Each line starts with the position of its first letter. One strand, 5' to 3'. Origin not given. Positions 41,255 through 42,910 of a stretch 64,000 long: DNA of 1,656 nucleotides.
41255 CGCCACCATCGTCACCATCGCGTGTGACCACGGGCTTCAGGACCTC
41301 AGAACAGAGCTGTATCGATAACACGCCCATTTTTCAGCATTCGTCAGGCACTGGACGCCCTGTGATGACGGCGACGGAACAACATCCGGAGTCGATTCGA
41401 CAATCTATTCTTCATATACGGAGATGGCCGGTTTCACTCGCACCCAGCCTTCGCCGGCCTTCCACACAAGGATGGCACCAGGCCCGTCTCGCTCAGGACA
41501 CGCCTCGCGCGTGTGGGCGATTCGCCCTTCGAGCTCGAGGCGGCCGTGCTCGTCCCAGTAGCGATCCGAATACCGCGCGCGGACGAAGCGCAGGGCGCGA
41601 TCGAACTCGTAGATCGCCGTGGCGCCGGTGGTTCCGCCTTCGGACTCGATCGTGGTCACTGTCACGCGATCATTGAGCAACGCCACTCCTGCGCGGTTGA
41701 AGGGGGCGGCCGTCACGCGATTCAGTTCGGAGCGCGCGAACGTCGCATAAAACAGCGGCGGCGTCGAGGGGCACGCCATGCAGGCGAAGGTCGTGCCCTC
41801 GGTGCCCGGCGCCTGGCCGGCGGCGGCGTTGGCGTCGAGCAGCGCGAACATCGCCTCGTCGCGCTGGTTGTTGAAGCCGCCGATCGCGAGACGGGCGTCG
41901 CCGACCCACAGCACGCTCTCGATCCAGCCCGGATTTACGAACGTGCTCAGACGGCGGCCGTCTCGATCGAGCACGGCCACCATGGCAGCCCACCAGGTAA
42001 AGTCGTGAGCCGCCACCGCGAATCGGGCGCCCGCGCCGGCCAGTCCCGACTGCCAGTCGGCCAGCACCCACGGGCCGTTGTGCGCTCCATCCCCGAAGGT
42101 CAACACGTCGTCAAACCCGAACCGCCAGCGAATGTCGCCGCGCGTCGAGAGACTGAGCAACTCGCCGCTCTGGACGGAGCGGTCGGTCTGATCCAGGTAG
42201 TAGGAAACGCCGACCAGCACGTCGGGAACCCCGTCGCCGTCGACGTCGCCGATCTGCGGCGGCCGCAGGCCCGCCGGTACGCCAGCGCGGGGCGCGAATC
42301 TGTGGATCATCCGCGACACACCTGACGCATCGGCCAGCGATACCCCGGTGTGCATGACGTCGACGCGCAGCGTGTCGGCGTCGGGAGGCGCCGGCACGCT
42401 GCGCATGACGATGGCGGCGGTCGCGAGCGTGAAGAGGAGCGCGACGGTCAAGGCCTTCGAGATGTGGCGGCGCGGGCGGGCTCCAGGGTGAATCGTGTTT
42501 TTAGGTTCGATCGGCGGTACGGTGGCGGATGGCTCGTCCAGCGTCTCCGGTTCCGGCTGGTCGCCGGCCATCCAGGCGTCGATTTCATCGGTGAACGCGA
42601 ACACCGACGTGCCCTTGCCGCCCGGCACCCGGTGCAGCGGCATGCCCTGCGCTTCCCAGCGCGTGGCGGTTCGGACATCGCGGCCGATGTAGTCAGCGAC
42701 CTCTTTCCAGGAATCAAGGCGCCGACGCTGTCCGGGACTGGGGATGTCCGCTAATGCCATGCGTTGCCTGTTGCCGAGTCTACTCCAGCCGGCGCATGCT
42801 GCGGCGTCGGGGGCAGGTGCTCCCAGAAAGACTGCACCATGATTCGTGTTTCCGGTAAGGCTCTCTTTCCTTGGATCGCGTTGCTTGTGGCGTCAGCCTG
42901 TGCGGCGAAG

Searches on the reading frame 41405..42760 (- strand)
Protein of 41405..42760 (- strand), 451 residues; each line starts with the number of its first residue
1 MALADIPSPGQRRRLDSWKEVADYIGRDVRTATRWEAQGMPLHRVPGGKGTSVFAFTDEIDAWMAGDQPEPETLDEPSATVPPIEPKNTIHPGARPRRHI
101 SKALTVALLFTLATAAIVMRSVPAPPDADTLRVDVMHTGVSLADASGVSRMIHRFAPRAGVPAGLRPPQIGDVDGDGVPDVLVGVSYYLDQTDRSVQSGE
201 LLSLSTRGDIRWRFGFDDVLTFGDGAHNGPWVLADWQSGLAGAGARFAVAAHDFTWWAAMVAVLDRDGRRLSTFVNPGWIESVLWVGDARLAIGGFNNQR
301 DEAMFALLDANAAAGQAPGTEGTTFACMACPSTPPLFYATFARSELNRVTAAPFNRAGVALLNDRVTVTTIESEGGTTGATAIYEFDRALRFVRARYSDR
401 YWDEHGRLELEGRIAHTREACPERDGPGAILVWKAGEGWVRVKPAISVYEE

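Call 6: search_protein_families(library=pfam, proteins=[window:41405-42760:-], max_evalue=0.001)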
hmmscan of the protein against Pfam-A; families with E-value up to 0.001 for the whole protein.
window:41405-42760:- (451 aa): 2 families
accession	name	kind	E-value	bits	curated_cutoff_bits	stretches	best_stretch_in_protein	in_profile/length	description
PF07471.18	Phage_Nu1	-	3.3e-05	24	30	1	19-66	6-52/164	Phage DNA packaging protein Nu1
PF01839.29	FG-GAP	-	0.00027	21.2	22.1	1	171-188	8-25/37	FG-GAP repeat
